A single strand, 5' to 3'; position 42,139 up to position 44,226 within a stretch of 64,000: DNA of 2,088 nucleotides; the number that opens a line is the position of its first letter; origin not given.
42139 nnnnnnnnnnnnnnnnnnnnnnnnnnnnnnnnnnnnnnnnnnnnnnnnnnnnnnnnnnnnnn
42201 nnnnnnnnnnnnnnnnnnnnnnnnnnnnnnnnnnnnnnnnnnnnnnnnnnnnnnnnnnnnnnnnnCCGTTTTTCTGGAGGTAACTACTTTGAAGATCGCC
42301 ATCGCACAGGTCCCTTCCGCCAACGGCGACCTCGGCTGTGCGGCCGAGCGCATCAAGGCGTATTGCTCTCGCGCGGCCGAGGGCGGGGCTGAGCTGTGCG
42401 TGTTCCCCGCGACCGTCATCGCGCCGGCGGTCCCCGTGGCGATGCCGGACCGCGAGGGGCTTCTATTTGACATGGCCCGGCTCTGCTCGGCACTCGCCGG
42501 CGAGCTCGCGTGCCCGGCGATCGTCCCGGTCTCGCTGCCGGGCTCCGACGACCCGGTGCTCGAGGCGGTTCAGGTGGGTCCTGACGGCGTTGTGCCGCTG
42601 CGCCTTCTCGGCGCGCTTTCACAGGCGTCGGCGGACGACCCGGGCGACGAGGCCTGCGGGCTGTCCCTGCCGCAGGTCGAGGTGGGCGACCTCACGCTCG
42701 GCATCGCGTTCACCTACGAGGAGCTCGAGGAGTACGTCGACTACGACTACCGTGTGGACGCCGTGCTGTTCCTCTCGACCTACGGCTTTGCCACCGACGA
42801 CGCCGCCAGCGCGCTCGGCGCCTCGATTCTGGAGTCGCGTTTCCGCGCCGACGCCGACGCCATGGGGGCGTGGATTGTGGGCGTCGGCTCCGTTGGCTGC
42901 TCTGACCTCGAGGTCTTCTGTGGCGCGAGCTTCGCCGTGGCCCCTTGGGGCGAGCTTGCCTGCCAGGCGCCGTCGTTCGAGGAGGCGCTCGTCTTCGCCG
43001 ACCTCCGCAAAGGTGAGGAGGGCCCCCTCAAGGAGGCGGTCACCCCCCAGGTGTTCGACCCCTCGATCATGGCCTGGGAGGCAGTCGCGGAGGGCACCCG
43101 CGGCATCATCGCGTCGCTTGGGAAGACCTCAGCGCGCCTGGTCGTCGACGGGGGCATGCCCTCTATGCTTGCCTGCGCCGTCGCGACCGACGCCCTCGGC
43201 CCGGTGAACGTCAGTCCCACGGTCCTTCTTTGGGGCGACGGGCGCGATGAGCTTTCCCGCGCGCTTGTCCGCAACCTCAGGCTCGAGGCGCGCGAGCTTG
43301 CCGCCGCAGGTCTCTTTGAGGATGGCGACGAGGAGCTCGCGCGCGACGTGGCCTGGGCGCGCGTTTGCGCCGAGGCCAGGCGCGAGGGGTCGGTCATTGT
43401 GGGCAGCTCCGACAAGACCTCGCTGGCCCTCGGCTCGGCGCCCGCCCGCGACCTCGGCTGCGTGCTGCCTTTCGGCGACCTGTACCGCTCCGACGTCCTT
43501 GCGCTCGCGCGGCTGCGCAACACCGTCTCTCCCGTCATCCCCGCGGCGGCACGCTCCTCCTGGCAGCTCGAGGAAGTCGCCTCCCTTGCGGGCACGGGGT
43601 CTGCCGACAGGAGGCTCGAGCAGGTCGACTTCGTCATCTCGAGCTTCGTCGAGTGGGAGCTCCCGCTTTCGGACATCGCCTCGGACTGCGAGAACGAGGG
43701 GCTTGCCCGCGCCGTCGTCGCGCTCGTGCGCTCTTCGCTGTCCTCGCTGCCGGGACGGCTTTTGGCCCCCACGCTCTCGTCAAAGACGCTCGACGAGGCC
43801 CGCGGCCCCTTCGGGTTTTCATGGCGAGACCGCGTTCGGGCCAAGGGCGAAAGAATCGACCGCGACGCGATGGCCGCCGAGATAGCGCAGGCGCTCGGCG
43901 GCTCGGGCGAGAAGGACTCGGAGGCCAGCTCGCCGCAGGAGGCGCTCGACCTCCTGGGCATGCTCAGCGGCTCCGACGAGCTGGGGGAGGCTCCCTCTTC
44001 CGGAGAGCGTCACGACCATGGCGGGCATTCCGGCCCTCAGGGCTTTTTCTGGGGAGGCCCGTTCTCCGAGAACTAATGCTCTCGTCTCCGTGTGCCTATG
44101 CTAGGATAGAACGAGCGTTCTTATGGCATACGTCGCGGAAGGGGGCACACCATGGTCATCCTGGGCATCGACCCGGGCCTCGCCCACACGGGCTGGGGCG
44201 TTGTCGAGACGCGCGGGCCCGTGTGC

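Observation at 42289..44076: NadE-like gene downstream of dnaE appears to be a pseudoenzyme: catalytic Glu/Cys of the CN-hydrolase domain and the SGGxDS PP-loop are substituted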

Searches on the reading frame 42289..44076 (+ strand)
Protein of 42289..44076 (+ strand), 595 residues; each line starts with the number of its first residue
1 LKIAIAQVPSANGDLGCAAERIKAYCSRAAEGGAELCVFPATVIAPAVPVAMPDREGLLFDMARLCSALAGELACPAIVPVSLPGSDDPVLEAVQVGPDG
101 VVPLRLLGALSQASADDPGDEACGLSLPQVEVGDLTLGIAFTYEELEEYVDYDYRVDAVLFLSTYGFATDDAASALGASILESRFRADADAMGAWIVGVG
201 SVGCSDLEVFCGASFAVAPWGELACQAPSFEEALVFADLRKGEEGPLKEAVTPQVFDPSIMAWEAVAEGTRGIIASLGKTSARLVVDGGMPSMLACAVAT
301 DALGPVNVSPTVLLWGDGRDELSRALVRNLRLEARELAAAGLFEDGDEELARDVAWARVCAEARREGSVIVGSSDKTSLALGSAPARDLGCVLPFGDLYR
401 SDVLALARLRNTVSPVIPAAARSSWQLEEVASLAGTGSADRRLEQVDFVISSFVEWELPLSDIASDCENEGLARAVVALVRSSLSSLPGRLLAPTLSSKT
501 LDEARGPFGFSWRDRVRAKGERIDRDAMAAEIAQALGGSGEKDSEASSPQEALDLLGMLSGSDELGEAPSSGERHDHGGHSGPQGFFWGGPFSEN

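Call 3: search_protein_families(library=pfam, proteins=[window:42289-44076:+], max_evalue=1)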
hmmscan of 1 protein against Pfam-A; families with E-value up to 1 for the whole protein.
window:42289-44076:+ (595 aa): 3 families
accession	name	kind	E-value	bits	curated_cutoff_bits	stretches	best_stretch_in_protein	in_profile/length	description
PF00795.27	CN_hydrolase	-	3.1e-10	40.3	23.2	2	186-242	192-249/256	Carbon-nitrogen hydrolase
PF22168.2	DIP2311-like_C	-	0.15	12.8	27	0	194-214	12-32/63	Transcriptional regulator DIP2311-like, C-terminal domain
PF02540.23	NAD_synthase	-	0.18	11.3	21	1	274-412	13-168/242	NAD synthase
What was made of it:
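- On Glutamine-dependent NAD+ synthetase (NadE, type F): Pfam NAD_synthase: 11.3 bits against 21 (call 3).
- On Pfam CN_hydrolase (PF00795) superfamily: 40.3 bits against 23.2, with the best stretch at residues 186-242 (call 3).
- Checked: Pfam CN_hydrolase passes its threshold: 40.3 bits against 23.2 (call 3). Pfam NAD_synthase does not: 11.3 bits against 21 (call 3).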

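Call 4: search_protein_families(library=ncbifam, proteins=[window:42289-44076:+], max_evalue=1)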
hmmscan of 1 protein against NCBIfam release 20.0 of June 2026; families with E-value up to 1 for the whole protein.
window:42289-44076:+ (595 aa): 2 families
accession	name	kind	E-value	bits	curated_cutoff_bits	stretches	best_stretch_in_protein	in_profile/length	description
NF010588.0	PRK13981.1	equivalog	2.3e-18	65.9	479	2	185-420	190-449/546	NAD+ synthase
NF010587.0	PRK13980.1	equivalog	6.5e-05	22.3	255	1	363-417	129-185/267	NAD+ synthase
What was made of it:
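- On Glutamine-dependent NAD+ synthetase (NadE, type F): Pfam and NCBIfam partial hits (calls 3, 4). NF010587: 22.3 bits against 255 (call 4).
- Closest known: Short fused. Different: Scores far below the family cut-offs (calls 3, 4).
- Checked: NCBIfam NAD+ synthase equivalog scores 65.9 bits against a cut-off of 479 (call 4).
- The NCBIfam equivalog scores 65.9 bits against a cut-off of 479 (call 4). The score is far below the NCBIfam cut-off (call 4).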

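Call 5: search_solved_structures(query=window:42289-44076:+, max_evalue=1, show_alignments=3)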
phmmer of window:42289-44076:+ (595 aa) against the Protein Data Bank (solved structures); distinct sequences matched with E-value up to 1: 14.
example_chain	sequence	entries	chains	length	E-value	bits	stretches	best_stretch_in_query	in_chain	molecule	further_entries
3n05_A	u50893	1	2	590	6.6e-12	48.2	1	261-423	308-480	NH(3)-dependent NAD(+) synthetase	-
5kha_A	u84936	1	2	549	2.1e-11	46.6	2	196-312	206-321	Glutamine-dependent NAD+ synthetase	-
4f4h_A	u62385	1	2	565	3.9e-08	35.8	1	182-414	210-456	Glutamine dependent NAD+ synthetase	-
6le2_A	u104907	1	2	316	7.5e-05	24.9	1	175-239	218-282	N-carbamoyl-D-amino-acid hydrolase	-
6led_A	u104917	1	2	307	8.4e-05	24.8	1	182-239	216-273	N-carbamoyl-D-amino-acid hydrolase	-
6lcg_A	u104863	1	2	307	9.2e-05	24.6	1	183-239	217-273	N-carbamoyl-D-amino-acid hydrolase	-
8i99_A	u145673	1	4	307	9.8e-05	24.5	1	176-238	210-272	N-carbamoyl-D-amino-acid hydrolase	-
6lei_A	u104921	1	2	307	0.00012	24.2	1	185-239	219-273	N-carbamoyl-D-amino-acid hydrolase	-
3p52_A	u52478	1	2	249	0.0025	19.9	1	366-426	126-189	NH(3)-dependent NAD(+) synthetase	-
1xng_A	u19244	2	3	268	0.25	13.3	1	365-416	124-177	NH(3)-dependent NAD(+) synthetase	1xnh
1erz_A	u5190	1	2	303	0.77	11.7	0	187-237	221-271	N-CARBAMYL-D-AMINO ACID AMIDOHYDROLASE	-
8hpc_A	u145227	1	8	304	0.77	11.7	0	187-237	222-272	N-carbamoyl-D-amino acid hydrolase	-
1fo6_A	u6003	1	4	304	0.86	11.5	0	187-239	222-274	N-CARBAMoYL-D-AMINO-ACID AMIDOHYDROLASE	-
2ggk_A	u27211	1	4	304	0.87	11.5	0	187-239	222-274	N-carbamoyl-D-amino acid amidohydrolase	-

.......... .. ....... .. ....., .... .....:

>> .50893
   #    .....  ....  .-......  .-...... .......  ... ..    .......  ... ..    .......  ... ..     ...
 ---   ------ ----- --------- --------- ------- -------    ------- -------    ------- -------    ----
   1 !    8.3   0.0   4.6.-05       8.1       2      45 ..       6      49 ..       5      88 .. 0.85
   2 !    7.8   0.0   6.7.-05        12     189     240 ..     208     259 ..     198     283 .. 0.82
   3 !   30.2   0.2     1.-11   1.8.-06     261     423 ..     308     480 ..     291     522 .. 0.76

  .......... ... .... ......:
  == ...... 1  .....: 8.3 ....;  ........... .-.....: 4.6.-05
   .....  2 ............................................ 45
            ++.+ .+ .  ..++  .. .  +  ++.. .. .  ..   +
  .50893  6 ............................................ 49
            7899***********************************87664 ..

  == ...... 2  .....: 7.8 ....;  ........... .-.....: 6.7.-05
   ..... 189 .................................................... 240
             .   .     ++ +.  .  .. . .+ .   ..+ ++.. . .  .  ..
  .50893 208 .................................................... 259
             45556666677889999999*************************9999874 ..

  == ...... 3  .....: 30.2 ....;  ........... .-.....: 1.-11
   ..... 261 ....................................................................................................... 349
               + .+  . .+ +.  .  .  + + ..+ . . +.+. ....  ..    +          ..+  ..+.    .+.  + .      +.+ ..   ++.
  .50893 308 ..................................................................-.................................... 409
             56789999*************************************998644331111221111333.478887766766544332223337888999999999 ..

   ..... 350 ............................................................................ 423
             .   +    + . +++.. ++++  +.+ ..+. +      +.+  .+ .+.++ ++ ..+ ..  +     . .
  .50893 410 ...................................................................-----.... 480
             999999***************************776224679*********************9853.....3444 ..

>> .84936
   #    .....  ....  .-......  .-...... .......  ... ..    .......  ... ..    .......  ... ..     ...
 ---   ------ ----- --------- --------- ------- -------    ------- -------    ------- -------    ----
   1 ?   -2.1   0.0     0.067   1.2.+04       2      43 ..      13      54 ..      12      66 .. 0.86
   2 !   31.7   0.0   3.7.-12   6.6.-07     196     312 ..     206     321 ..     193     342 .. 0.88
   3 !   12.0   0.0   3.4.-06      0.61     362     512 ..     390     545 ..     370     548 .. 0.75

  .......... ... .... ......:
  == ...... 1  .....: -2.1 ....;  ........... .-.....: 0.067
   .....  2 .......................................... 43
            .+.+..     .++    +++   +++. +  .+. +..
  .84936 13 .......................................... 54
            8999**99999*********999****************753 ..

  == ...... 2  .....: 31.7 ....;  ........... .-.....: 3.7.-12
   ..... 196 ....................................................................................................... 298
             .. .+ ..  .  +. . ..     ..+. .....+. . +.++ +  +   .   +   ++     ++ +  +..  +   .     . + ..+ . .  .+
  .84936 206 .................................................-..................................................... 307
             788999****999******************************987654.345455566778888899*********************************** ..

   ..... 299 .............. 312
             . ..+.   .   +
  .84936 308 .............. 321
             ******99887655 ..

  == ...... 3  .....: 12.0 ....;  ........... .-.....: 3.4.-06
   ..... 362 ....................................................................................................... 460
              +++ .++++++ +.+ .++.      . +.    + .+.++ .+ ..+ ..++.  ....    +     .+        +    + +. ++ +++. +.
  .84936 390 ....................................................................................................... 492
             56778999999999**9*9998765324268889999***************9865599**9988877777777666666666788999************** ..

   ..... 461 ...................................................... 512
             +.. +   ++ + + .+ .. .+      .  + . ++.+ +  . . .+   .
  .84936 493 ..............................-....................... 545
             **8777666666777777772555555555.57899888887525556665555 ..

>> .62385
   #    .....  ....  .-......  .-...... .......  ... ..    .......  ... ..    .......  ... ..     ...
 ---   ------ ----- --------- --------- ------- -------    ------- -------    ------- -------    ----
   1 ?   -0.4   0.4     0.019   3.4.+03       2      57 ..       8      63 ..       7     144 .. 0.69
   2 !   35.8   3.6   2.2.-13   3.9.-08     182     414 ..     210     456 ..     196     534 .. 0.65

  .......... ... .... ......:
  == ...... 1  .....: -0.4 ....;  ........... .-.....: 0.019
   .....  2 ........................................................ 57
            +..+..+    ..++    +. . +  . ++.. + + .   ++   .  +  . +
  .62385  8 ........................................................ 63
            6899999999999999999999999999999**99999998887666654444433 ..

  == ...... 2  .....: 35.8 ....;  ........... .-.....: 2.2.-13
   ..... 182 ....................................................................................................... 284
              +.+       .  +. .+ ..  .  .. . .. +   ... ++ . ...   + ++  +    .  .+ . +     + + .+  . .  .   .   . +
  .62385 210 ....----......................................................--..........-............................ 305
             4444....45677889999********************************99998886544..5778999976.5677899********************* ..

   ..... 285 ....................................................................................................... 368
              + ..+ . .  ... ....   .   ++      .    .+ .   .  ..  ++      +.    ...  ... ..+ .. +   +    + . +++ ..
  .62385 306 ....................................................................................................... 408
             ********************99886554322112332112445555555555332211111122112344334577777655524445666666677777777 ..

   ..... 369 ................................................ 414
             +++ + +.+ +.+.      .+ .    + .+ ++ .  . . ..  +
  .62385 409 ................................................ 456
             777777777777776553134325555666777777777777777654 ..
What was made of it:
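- Checked: phmmer against PDB 3N05 pairs FPE with FPA and SGGIDS with DGGMPS (call 5).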

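Call 6: find_homologous_proteins(query=window:42289-44076:+)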
Query window:42289-44076:+ (595 aa): 107 proteins with E <= 0.001 among 8000 candidates.
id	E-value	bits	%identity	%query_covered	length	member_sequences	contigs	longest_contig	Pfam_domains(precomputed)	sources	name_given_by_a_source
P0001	0.0e+0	1226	95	100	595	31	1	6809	PF00795.28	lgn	-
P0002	0.0e+0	1224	95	100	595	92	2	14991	PF00795.28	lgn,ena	-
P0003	0.0e+0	1209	94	100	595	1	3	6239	PF00795.28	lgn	-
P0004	0.0e+0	1204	94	100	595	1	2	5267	PF00795.28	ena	-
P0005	0.0e+0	1181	91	100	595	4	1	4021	PF00795.28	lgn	-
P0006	0.0e+0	1168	90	100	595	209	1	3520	PF00795.28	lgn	-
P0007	0.0e+0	1167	90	100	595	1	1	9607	PF00795.28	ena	-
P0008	0.0e+0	1120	89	100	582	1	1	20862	PF00795.28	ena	-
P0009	1.2e-261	888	71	100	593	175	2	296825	PF00795.28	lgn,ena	-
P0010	2.5e-198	679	59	93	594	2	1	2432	PF00795.28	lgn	-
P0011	5.8e-196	671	57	100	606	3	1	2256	PF00795.28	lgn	-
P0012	7.4e-194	664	57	96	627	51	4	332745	PF00795.28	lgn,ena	-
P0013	3.3e-191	655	56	100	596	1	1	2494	PF00795.28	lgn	-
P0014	7.2e-191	654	55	100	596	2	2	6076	PF00795.28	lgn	-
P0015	6.5e-184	631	54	100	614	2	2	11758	PF00795.28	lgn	-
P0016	2.0e-183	630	59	90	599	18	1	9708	PF00795.28,PF02540.24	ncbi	-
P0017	4.6e-179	615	51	100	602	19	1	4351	PF00795.28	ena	-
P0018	8.2e-178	611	53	100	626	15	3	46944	PF00795.28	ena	-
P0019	6.7e-174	598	56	91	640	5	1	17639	PF00795.28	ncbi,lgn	-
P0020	1.1e-170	587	51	100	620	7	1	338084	PF00795.28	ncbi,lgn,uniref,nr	ncbi:nitrilase-related carbon-nitrogen hydrolase [Paratractidigestivibacter sp.]|uniref:nitrilase-re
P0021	2.3e-170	586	52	100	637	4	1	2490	PF00795.28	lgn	-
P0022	3.3e-169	583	51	100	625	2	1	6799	PF00795.28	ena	-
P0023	5.2e-169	582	52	100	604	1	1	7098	PF00795.28,PF02540.24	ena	-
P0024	2.7e-167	576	51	100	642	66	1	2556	PF00795.28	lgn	-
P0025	4.2e-163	562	51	100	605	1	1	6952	PF00795.28,PF02540.24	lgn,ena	-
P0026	6.6e-142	492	46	100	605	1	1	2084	PF00795.28,PF02540.24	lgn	-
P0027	5.0e-140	486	46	100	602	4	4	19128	PF00795.28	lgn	-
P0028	5.6e-136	473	46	100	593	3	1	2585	PF00795.28,PF02540.24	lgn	-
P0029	2.8e-134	467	44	100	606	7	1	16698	PF00795.28,PF02540.24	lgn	-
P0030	8.2e-134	466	45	100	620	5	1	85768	PF00795.28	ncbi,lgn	-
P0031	1.6e-132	461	45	100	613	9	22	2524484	PF00795.28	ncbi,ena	-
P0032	1.1e-131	459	45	100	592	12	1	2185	PF00795.28,PF02540.24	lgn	-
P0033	1.1e-130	455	44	100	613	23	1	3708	PF00795.28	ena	-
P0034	6.0e-129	450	46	100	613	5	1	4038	PF00795.28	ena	-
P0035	8.3e-129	449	43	100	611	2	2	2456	PF00795.28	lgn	-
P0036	5.6e-128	446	44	100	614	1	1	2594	PF00795.28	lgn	-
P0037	8.2e-128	446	43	100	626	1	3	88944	PF00795.28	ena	-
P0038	2.8e-127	444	45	100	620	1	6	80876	PF00795.28,PF02540.24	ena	-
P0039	8.3e-127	443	44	100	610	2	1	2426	PF00795.28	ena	-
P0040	1.0e-126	442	44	100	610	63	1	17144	PF00795.28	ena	-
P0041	1.5e-126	442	43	100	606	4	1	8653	PF00795.28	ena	-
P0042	1.6e-126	442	43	100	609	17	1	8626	PF00795.28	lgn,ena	-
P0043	1.6e-126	442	44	100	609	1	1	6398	PF00795.28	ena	-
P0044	1.7e-126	442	44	100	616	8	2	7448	PF00795.28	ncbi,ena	-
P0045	2.6e-126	441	45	100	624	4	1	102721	PF00795.28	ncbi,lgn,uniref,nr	ncbi:hypothetical protein [Olsenella sp. An290]|uniref:hypothetical protein n=1 Tax=Olsenella sp. An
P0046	2.9e-126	441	42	100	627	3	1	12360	PF00795.28,PF02540.24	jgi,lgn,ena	jgi:NAD+ synthase (glutamine-hydrolysing)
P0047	2.9e-126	441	44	100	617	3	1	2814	PF00795.28,PF02540.24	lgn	-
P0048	3.2e-126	441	43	100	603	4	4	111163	PF00795.28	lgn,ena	-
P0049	4.9e-126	440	45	100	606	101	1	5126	PF00795.28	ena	-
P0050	8.3e-126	439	46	100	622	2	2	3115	PF00795.28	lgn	-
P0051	2.0e-124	435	43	100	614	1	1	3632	PF00795.28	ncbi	-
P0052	7.3e-124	433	45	100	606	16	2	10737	PF00795.28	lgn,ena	-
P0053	9.2e-124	432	43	100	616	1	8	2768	PF00795.28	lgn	-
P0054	2.7e-123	431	42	100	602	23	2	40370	PF00795.28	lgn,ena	-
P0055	5.4e-123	430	44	100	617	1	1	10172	PF00795.28,PF02540.24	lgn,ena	-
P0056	2.4e-122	428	43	100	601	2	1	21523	PF00795.28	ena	-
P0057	4.7e-122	427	41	100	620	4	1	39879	PF00795.28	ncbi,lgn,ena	-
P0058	5.0e-122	427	44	100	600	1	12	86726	PF00795.28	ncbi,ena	ncbi:nitrilase-related carbon-nitrogen hydrolase [Thermophilibacter sp.]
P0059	1.4e-121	425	43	100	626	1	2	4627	PF00795.28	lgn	-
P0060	5.4e-119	417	44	100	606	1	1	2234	PF00795.28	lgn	-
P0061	1.5e-118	415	41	100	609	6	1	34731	PF00795.28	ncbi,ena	-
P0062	3.3e-118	414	41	100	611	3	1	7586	PF00795.28,PF02540.24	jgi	-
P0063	4.5e-118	414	43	100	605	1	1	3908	PF00795.28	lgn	-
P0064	9.1e-118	413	43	100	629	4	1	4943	PF00795.28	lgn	-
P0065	1.5e-115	405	41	100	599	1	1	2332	PF00795.28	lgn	-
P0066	4.3e-115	404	40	100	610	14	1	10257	PF00795.28,PF02540.24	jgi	-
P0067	1.1e-114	403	40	100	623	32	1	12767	PF00795.28,PF02540.24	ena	-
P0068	8.2e-113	396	43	90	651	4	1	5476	PF00795.28,PF02540.24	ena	-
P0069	1.2e-108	383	38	100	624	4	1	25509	PF00795.28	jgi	jgi:NAD+ synthase (glutamine-hydrolysing)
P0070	5.5e-108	380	39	100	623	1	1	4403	PF00795.28,PF02540.24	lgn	-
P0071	2.8e-107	378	41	100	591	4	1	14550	PF00795.28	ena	-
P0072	1.0e-106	376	37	100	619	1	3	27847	PF00795.28,PF02540.24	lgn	-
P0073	2.8e-105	371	37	100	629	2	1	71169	PF00795.28,PF02540.24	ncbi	ncbi:MAG: nitrilase-related carbon-nitrogen hydrolase [Atopobiaceae bacterium]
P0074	5.5e-105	371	37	100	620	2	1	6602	PF00795.28,PF02540.24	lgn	-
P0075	2.5e-104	368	39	100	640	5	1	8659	PF00795.28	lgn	-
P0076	1.0e-101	360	37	100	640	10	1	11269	PF00795.28,PF02540.24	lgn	-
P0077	7.9e-100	353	37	100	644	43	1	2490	PF00795.28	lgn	-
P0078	3.2e-97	345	39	100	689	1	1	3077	PF00795.28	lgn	-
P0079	3.6e-95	338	36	79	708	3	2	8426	PF00795.28,PF02540.24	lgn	-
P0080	1.8e-93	332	37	100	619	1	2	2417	PF00795.28,PF02540.24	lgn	-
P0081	3.8e-85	305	38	100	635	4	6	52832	PF00795.28,PF02540.24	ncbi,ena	-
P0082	2.2e-83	299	35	98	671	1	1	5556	PF00795.28,PF02540.24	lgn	-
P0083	4.4e-80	288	35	100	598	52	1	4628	PF00795.28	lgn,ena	-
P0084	6.3e-80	288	35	100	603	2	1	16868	PF00795.28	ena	-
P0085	1.0e-75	274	34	100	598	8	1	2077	PF00795.28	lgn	-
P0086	9.5e-75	271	36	89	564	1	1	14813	PF00795.28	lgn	-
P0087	2.1e-73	266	47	52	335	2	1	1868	PF00795.28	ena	-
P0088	5.0e-68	248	35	89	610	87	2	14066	PF00795.28,PF02540.24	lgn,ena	-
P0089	7.0e-67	245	34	90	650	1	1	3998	PF00795.28,PF02540.24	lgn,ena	-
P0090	2.7e-65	239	32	96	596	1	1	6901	PF00795.28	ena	-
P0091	5.7e-65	238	33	100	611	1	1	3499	PF00795.28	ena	-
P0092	3.6e-64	236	34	87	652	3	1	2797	PF00795.28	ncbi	-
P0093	5.4e-63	232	34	87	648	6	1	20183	PF00795.28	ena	-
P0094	5.4e-63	232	31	100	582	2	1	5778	PF00795.28,PF02540.24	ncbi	-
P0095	1.0e-58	218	34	87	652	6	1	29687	PF00795.28,PF02540.24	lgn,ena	-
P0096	1.6e-58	217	35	87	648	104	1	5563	PF00795.28,PF02540.24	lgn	-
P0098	2.5e-58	216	30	89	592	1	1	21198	PF00795.28,PF02540.24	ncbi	-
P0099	3.5e-56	209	32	93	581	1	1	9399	PF00795.28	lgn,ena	-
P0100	2.2e-55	207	32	86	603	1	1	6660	PF00795.28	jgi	jgi:NAD+ synthase (glutamine-hydrolysing)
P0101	5.2e-54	202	33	87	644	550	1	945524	PF00795.28,PF02540.24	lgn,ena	-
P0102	1.9e-49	187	33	87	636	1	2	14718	PF00795.28,PF02540.24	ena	-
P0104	9.9e-21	92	26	96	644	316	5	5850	-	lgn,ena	-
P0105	3.6e-17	81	30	54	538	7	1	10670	PF00795.28,PF02540.24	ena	-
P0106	6.6e-11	60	28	50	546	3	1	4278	PF00733.28,PF00795.28,PF02540.24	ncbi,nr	ncbi:MAG: hypothetical protein QOG09_1007 [Solirubrobacterales bacterium]|nr:hypothetical protein [S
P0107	1.9e-5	42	27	52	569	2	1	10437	PF00795.28,PF02540.24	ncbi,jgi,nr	ncbi:MAG: NAD+ synthase [Acidimicrobiia bacterium]|nr:NAD+ synthase [Acidimicrobiia bacterium]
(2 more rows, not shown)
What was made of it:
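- JGI annotates some members as NAD+ synthase (call 6).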
